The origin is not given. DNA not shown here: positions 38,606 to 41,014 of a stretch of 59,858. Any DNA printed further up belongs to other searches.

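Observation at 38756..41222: Chorismate mutase translationally coupled to a 700-aa PLP decarboxylase-like enzyme, divergent from ubiT: a possible prephenate supply and by-product module for U32 hydroxylases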

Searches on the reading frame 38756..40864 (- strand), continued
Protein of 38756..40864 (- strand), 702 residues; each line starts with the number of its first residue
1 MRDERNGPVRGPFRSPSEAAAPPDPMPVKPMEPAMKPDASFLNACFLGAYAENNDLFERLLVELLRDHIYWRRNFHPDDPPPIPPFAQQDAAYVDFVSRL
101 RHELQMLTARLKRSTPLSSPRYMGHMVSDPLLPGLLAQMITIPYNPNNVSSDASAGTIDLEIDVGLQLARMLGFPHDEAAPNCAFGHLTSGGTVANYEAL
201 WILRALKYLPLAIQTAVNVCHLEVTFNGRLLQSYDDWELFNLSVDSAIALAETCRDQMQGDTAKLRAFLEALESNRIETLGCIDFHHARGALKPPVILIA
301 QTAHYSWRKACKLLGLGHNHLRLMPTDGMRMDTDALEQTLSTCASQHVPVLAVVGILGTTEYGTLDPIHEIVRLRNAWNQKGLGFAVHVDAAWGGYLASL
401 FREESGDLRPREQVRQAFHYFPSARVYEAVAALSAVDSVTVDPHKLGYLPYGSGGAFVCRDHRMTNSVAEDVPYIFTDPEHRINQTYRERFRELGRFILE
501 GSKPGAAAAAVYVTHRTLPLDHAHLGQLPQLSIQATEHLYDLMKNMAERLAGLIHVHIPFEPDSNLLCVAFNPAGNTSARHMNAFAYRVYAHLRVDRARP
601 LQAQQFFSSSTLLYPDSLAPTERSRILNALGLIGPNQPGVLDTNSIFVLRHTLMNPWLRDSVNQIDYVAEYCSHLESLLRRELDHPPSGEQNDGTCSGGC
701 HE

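Call 23: search_protein_families(library=pfam, proteins=[L027:18717-19523:-, L028:16661-17539:+, L018:5146-6003:+, L027:11922-12986:+, L042:5315-5680:+, L010:11962-12708:+], max_evalue=0.01)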
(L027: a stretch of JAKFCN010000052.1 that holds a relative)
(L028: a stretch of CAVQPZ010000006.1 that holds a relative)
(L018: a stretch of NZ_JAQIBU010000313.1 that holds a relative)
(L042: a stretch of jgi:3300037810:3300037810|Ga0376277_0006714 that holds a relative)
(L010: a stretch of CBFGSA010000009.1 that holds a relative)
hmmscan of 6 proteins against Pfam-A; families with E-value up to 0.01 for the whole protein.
L027:18717-19523:- (268 aa): 2 families
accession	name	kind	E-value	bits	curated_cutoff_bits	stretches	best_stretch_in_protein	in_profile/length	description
PF02036.22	SCP2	-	2.6e-15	57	21.3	1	149-235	12-101/101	SCP-2 sterol transfer family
PF01817.26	CM_2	-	6.3e-13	49.2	27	1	16-93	2-79/80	Chorismate mutase type II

L028:16661-17539:+ (292 aa): 3 families
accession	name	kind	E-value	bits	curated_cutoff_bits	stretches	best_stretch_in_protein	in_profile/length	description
PF01817.26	CM_2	-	4e-14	53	27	1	17-94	1-78/80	Chorismate mutase type II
PF02036.22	SCP2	-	4.5e-14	53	21.3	1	165-258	7-101/101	SCP-2 sterol transfer family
PF07398.16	MDMPI_C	-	0.0068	17.5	29.5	1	159-248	7-86/90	MDMPI C-terminal domain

L018:5146-6003:+ (285 aa): 5 families
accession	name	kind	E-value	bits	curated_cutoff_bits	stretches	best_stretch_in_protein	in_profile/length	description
PF02153.23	PDH_N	-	6.1e-13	49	26.5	1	69-143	34-107/154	Prephenate dehydrogenase, nucleotide-binding domain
PF03807.23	F420_oxidored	-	2.5e-09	38.1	21.6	1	33-113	2-91/94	NADP oxidoreductase coenzyme F420-dependent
PF01210.29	NAD_Gly3P_dh_N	-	5e-08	33.5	23.1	0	34-59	3-28/158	NAD-dependent glycerol-3-phosphate dehydrogenase N-terminus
PF03446.21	NAD_binding_2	-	4.3e-06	27.3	21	1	33-128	2-107/161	NAD binding domain of 6-phosphogluconate dehydrogenase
PF02826.25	2-Hacid_dh_C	-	0.00032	20.6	25.1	1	30-91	36-102/178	D-isomer specific 2-hydroxyacid dehydrogenase, NAD binding domain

L027:11922-12986:+ (354 aa): 1 family
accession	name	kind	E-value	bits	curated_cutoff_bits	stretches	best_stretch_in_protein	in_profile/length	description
PF00291.31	PALP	-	7.5e-49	167.1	35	1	34-317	16-295/295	Pyridoxal-phosphate dependent enzyme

L042:5315-5680:+ (121 aa): 1 family
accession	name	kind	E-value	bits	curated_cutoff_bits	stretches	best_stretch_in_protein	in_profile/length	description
PF08859.16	DGC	-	1.1e-22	80.5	27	1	12-101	1-91/106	DGC domain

L010:11962-12708:+ (249 aa): 12 families
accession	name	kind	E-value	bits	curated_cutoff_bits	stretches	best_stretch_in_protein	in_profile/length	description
PF02153.23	PDH_N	-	1e-15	58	26.5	1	37-116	34-116/154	Prephenate dehydrogenase, nucleotide-binding domain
PF03807.23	F420_oxidored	-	1e-10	42.5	21.6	1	2-81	3-91/94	NADP oxidoreductase coenzyme F420-dependent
PF01210.29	NAD_Gly3P_dh_N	-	3e-07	31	23.1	0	2-33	3-34/158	NAD-dependent glycerol-3-phosphate dehydrogenase N-terminus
PF03446.21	NAD_binding_2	-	6.8e-06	26.6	21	1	2-86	3-97/161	NAD binding domain of 6-phosphogluconate dehydrogenase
PF02826.25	2-Hacid_dh_C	-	1.8e-05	24.6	25.1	1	2-63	40-106/178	D-isomer specific 2-hydroxyacid dehydrogenase, NAD binding domain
PF02254.24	TrkA_N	-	8.9e-05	23.2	23.8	1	1-40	1-40/116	TrkA-N domain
PF03720.21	UDPG_MGDP_dh_C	-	0.0013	19.5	30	1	16-82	25-98/103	UDP-glucose/GDP-mannose dehydrogenase family, UDP binding domain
PF13478.12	XdhC_C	-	0.0016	19.4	29.7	1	2-68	2-64/125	XdhC Rossmann domain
PF02558.23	ApbA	-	0.0063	16.6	22.2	0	2-30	2-30/150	Ketopantoate reductase PanE/ApbA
PF18321.7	3HCDH_RFF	-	0.0067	17.2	23.6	0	119-150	32-63/69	3-hydroxybutyryl-CoA dehydrogenase reduced Rossmann-fold domain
PF07991.19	KARI_N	-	0.0071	16.4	20.6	0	2-78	8-91/165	Acetohydroxy acid isomeroreductase, NADPH-binding domain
PF03435.24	Sacchrp_dh_NADP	-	0.0098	16.7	25.1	0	2-81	2-75/129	Saccharopine dehydrogenase NADP binding domain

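Call 25: find_homologous_proteins(query=L027:18717-19523:-, max_evalue=0.00001)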
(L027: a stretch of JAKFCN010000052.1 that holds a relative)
Query L027:18717-19523:- (268 aa): 1196 proteins with E <= 0.00001 among 8000 candidates; the best 120 are listed.
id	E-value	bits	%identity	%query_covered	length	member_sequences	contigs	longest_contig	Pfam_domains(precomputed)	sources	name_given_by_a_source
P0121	3.4e-144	497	93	92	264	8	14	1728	PF02036.23,PF01817.27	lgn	-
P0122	2.3e-139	481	90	99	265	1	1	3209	PF02036.23,PF01817.27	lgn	-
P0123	6.2e-112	391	76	92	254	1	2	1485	PF02036.23,PF01817.27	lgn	-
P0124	3.1e-111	389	77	92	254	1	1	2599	PF02036.23,PF01817.27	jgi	jgi:predicted lipid carrier protein YhbT/chorismate mutase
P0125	9.3e-98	345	72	91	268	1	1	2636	PF02036.23,PF01817.27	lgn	-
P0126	1.2e-97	344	70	91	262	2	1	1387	PF02036.23,PF01817.27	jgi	jgi:predicted lipid carrier protein YhbT/chorismate mutase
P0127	2.1e-96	340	70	91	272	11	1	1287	PF02036.23,PF01817.27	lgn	-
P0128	1.7e-95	337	69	91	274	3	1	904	PF02036.23,PF01817.27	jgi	-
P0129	4.0e-95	336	67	91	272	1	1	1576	PF02036.23,PF01817.27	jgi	jgi:predicted lipid carrier protein YhbT/chorismate mutase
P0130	7.8e-91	322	69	89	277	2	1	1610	PF02036.23,PF01817.27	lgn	-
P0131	7.7e-89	316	67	91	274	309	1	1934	PF02036.23,PF01817.27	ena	-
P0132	2.8e-88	314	68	90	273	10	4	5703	PF02036.23,PF01817.27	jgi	jgi:predicted lipid carrier protein YhbT/chorismate mutase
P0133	4.9e-88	313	63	94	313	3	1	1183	PF02036.23,PF01817.27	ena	-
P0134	8.6e-88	312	66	87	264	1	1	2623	PF02036.23,PF01817.27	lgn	-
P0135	1.3e-87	312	68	89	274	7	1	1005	PF02036.23,PF01817.27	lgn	-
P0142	2.9e-83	297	63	91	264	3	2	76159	PF02036.23,PF01817.27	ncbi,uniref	ncbi:SCP2 sterol-binding domain-containing protein [Xenophilus sp.]|uniref:ubiquinone anaerobic bios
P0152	2.1e-77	278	58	92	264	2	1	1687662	PF02036.23,PF01817.27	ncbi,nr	ncbi:ubiquinone anaerobic biosynthesis accessory factor UbiT [Arenimonas soli]|nr:SCP2 sterol-bindin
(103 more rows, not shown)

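Call 37: find_related_loci(query=A1, collection=metagenome_contigs, flank=10000)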
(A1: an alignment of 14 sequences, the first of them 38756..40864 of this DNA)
Query A1 (702 aa) in metagenome_contigs; peptide patterns used: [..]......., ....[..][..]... (x = any residue, [..] = any of these).
600 stretches matched a pattern (row limit reached: there are more); 570 encode a relative of the query (tblastn E <= 1e-3); the best 80 are kept; 80 distinct loci.
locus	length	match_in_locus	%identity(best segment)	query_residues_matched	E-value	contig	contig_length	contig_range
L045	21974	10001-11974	54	34-680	0e+0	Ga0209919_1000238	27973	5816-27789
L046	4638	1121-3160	53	8-682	0e+0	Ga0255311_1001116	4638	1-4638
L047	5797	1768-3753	52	46-696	0e+0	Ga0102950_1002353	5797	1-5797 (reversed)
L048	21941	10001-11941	54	42-680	0e+0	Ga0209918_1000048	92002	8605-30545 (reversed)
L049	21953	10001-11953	52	3-679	0e+0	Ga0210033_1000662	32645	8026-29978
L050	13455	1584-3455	52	42-676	0e+0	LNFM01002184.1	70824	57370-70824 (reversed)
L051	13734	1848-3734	51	45-684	0e+0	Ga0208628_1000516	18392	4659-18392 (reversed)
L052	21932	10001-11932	51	25-683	0e+0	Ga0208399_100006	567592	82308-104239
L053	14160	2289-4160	52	42-676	0e+0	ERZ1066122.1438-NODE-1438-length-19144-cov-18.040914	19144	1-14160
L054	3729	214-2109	52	38-680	0e+0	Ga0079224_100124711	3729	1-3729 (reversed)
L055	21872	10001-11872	52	42-676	0e+0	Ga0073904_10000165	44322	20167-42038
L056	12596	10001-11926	51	25-680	0e+0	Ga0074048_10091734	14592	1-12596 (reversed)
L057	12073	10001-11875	51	43-680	0e+0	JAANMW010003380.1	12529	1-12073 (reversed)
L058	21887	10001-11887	50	45-684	0e+0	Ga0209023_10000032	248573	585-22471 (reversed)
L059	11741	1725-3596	52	42-676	0e+0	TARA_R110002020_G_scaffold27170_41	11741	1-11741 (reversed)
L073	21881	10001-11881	51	42-680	0e+0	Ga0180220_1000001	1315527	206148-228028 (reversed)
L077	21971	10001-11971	52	10-680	0e+0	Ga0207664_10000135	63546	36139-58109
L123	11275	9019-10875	50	42-675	0e+0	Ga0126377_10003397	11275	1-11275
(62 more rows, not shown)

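Call 42: search_protein_families(library=ncbifam, proteins=[L027:11922-12986:+, L018:5146-6003:+, L077:13104-13922:+, L042:5315-5680:+, L027:18717-19523:-], max_evalue=0.001)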
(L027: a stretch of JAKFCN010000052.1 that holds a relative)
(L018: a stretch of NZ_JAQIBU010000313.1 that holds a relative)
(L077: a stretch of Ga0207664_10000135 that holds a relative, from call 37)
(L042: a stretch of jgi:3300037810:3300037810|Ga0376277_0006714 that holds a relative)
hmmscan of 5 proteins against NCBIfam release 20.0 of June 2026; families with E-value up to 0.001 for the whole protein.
L027:11922-12986:+ (354 aa): 25 families
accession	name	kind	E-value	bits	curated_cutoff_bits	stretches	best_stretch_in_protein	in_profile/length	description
NF052478.1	CystDsulMYC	equivalog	1.3e-136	455.6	600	1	9-347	2-345/354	L-cysteine desulfhydrase Cds1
NF007989.0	PRK10717.1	equivalog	1.5e-41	142.5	387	1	38-339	27-329/334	cysteine synthase A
TIGR03945.1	PLP_SbnA_fam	equivalog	1.3e-35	123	349.95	1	40-332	22-304/304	2,3-diaminopropionate biosynthesis protein SbnA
TIGR01136.1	cysKM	subfamily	2e-30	106.2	344.15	1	40-325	21-296/299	cysteine synthase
TIGR01137.1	cysta_beta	equivalog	3.1e-29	101.9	510.25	1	45-337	31-320/457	cystathionine beta-synthase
TIGR01138.1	cysM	equivalog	5.1e-27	95.1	394.2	1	39-324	22-286/290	cysteine synthase B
TIGR01139.1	cysK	equivalog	5.8e-27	94.7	350.95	1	40-325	21-295/298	cysteine synthase A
NF053679.1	CysteaSynCapA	equivalog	2.1e-22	79.3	600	1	41-336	32-328/329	cysteate synthase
NF008735.0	PRK11761.1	equivalog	4.7e-22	78.6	413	1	33-325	20-291/296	cysteine synthase CysM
NF006390.0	PRK08639.1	equivalog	2.2e-10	40.1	421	1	33-222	33-217/418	threonine ammonia-lyase IlvA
TIGR02079.1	THD1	equivalog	7.8e-10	38.1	440.55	1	32-221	23-208/410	threonine ammonia-lyase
NF005147.0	PRK06608.1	equivalog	3.8e-09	35.8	380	1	33-224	32-214/339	serine/threonine dehydratase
NF005292.0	PRK06815.1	equivalog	1.1e-08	34.6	371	1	31-305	26-297/320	threonine/serine dehydratase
TIGR01127.1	ilvA_1Cterm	equivalog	2.3e-08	33.4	378.75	1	39-276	14-245/380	threonine ammonia-lyase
NF045641.2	BHydaspDhtseBhcB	equivalog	1.3e-07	31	550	1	32-304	27-293/312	beta-hydroxyaspartate dehydratase BhcB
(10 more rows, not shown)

L018:5146-6003:+ (285 aa): 22 families
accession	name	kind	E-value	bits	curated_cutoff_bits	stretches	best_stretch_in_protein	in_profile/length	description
NF006409.0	PRK08655.1-3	equivalog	3.4e-26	92.5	310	1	35-267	5-246/290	prephenate dehydrogenase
NF006408.0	PRK08655.1-2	equivalog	2.1e-16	59.7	422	1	73-274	57-260/441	prephenate dehydrogenase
NF008400.0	PRK11199.1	equivalog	1.5e-12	47.2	273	1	35-203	104-259/374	bifunctional chorismate mutase/prephenate dehydrogenase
NF005694.0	PRK07502.1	equivalog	1.9e-12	47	409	1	71-215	57-206/310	prephenate/arogenate dehydrogenase family protein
NF006407.0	PRK08655.1-1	equivalog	2.2e-12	46.6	834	1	76-261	54-244/439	prephenate dehydrogenase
NF006411.0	PRK08655.1-5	equivalog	9.4e-12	44.4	464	1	35-266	8-249/443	prephenate dehydrogenase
NF006410.0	PRK08655.1-4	equivalog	3.5e-11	42.6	498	1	77-277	59-264/446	prephenate dehydrogenase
NF011381.1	PRK14806.1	equivalog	1.3e-09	36.9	902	1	72-210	55-201/733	bifunctional prephenate dehydrogenase/3-phosphoshikimate 1-carboxyvinyltransferase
NF000942.0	PRK00094.1-4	subfamily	2.8e-09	36.6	257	1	65-175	56-170/334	NAD(P)H-dependent glycerol-3-phosphate dehydrogenase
NF005650.0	PRK07417.1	equivalog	1.5e-08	34.2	290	1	77-211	55-193/281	prephenate/arogenate dehydrogenase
NF006307.0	PRK08507.1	equivalog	8.6e-08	31.7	295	1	78-208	56-194/275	prephenate dehydrogenase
NF000941.0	PRK00094.1-3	equivalog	2.6e-07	30.2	423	0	72-176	63-171/336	NAD(P)H-dependent glycerol-3-phosphate dehydrogenase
NF000946.0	PRK00094.2-4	equivalog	5.1e-07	29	455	0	74-160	68-156/342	NAD(P)H-dependent glycerol-3-phosphate dehydrogenase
NF006457.0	PRK08818.1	equivalog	1.3e-06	27.8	411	1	63-275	34-252/373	prephenate dehydrogenase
NF005111.0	PRK06545.2-3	equivalog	3.6e-06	26.2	344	1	24-195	7-191/371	prephenate dehydrogenase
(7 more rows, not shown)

L077:13104-13922:+ (273 aa): 22 families
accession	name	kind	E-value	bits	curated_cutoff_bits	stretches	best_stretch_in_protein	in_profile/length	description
NF006409.0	PRK08655.1-3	equivalog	7.9e-30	104.4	310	1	25-257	7-247/290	prephenate dehydrogenase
NF006408.0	PRK08655.1-2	equivalog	5.7e-20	71.5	422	1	66-262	61-259/441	prephenate dehydrogenase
NF006411.0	PRK08655.1-5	equivalog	5e-16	58.6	464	1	25-254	9-248/443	prephenate dehydrogenase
NF006407.0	PRK08655.1-1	equivalog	1.1e-13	50.8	834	1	72-266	61-259/439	prephenate dehydrogenase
NF006410.0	PRK08655.1-4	equivalog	5.9e-13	48.4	498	1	72-256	65-255/446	prephenate dehydrogenase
NF005694.0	PRK07502.1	equivalog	1.2e-12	47.7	409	1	61-197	58-201/310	prephenate/arogenate dehydrogenase family protein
NF008400.0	PRK11199.1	equivalog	1.7e-11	43.7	273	1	23-192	103-259/374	bifunctional chorismate mutase/prephenate dehydrogenase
NF005650.0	PRK07417.1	equivalog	3.8e-11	42.8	290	1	63-198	52-191/281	prephenate/arogenate dehydrogenase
NF011381.1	PRK14806.1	equivalog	1.8e-10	39.7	902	1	61-198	55-200/733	bifunctional prephenate dehydrogenase/3-phosphoshikimate 1-carboxyvinyltransferase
NF006307.0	PRK08507.1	equivalog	4.6e-09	35.9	295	1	69-197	58-194/275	prephenate dehydrogenase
NF005111.0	PRK06545.2-3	equivalog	4.7e-08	32.4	344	1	20-185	14-192/371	prephenate dehydrogenase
NF000942.0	PRK00094.1-4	subfamily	1e-07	31.5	257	0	21-58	4-41/334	NAD(P)H-dependent glycerol-3-phosphate dehydrogenase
NF006457.0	PRK08818.1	equivalog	7.3e-07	28.6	411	1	62-258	44-247/373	prephenate dehydrogenase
NF005109.0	PRK06545.2-1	equivalog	2.4e-06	26.9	397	1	22-187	4-178/361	prephenate dehydrogenase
NF005108.0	PRK06545.1-6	equivalog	9.5e-06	24.9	327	1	48-207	54-216/321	prephenate dehydrogenase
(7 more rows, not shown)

L042:5315-5680:+ (121 aa): 0 families

L027:18717-19523:- (268 aa): 10 families
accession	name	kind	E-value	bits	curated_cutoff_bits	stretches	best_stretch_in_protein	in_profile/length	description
NF047962.3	SCP2_dom_UbiT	equivalog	3.6e-37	127.4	46.9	1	124-240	1-119/120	ubiquinone anaerobic biosynthesis accessory factor UbiT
NF006691.0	PRK09239.1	equivalog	1.2e-13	51.1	120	1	7-93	7-93/108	chorismate mutase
TIGR01795.1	CM_mono_cladeE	equivalog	2e-11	44.4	107.55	1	13-93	6-86/94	chorismate mutase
NF008400.0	PRK11199.1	equivalog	3.7e-08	32.7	273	1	12-92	5-85/374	bifunctional chorismate mutase/prephenate dehydrogenase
TIGR01799.1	CM_T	equivalog_domain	6.3e-08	32.6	95.9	1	15-85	4-74/83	chorismate mutase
TIGR01791.2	CM_archaeal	equivalog_domain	1.6e-07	31.2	66.95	1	15-93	4-82/83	chorismate mutase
TIGR01803.1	CM-like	subfamily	2.6e-07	30.7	73.35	1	15-90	4-79/82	chorismate mutase family protein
NF004925.0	PRK06285.1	equivalog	2.8e-07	30.5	77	1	12-93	9-90/99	chorismate mutase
TIGR01805.1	CM_mono_grmpos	equivalog_domain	0.00014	22.1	71.2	1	14-60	3-49/81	chorismate mutase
NF006741.0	PRK09269.1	equivalog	0.00035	20.3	158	1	25-86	36-97/194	chorismate mutase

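Call 43: search_solved_structures(query=L027:11922-12986:+, max_evalue=1e-8)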
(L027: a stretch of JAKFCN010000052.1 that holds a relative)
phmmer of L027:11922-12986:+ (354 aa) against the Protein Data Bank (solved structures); distinct sequences matched with E-value up to 1e-8: 106 (the best 60 are shown).
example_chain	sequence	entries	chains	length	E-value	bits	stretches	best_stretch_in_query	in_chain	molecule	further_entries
5jjc_A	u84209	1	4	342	1.2e-25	93.8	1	37-337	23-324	Cysteine synthase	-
5i7w_A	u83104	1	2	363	1.2e-25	93.8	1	37-337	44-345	Cysteine synthase A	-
5jis_A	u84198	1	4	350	1.6e-25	93.4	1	37-337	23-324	Cysteine synthase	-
6z3s_D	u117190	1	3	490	1.7e-22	83.5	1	41-340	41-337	Cystathionine beta-synthase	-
6xwl_F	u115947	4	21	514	1.9e-22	83.3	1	41-340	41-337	Cystathionine beta-synthase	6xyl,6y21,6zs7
8b9w_A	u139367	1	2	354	1.3e-21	80.6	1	43-326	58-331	Putative cysteine synthase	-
8b9y_A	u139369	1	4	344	6.5e-21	78.3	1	44-326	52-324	Cysteine synthase, putative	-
7xrq_A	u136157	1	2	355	6.5e-20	75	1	41-314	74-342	Cystathionine beta-synthase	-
9k2p_A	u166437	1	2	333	6.7e-19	71.6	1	42-336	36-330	Pyridoxal-5'-phosphate-dependent protein beta subunit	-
5ohx_A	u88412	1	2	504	1.3e-18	70.7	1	34-337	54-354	Cystathionine beta-synthase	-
6c2h_A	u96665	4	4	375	1.3e-18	70.7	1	34-336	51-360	Cystathionine beta-synthase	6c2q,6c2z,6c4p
3spx_A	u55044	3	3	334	9.4e-18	67.9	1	44-329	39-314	O-acetyl serine sulfhydrylase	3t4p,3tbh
8b9m_A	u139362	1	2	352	1.1e-17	67.7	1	44-329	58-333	Cysteine synthase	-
7n2t_A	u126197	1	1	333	1.2e-17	67.6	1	46-327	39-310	Cysteine synthase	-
5d87_A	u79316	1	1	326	1.2e-17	67.5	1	33-333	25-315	Probable siderophore biosynthesis protein SbnA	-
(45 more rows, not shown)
